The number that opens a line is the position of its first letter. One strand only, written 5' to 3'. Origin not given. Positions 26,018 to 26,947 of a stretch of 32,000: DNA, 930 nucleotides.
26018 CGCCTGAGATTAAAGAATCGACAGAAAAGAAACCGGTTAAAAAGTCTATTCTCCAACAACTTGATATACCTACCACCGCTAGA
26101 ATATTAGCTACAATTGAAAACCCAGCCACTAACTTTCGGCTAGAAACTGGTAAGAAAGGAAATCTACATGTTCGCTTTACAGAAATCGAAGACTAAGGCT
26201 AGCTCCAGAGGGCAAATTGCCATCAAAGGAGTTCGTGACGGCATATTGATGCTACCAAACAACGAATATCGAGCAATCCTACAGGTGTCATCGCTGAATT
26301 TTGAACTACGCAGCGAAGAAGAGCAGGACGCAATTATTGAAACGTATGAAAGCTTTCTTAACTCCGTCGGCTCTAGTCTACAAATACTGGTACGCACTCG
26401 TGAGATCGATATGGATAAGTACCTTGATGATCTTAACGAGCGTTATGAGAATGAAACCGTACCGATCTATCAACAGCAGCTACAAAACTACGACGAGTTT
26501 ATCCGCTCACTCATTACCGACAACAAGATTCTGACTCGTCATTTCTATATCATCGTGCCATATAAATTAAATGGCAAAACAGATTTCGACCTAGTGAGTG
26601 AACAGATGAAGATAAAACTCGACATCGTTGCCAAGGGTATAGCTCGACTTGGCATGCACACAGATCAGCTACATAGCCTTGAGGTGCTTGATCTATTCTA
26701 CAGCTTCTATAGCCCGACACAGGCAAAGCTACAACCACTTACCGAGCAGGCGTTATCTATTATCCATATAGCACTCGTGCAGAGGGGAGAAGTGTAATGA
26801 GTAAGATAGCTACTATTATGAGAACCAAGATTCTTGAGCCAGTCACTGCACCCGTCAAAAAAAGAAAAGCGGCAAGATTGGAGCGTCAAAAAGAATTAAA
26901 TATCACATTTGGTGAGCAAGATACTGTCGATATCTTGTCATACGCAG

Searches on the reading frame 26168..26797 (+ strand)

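Call 10: search_protein_families(library=pfam, proteins=[window:26168-26797:+], max_evalue=0.01)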
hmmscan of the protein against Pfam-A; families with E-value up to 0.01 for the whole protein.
window:26168-26797:+ (209 aa): 1 family
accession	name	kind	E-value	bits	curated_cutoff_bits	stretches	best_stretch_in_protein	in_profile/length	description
PF05470.18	eIF-3c_N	-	0.0026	16.6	24.2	1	31-103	251-323/593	Eukaryotic translation initiation factor 3 subunit 8 N-terminus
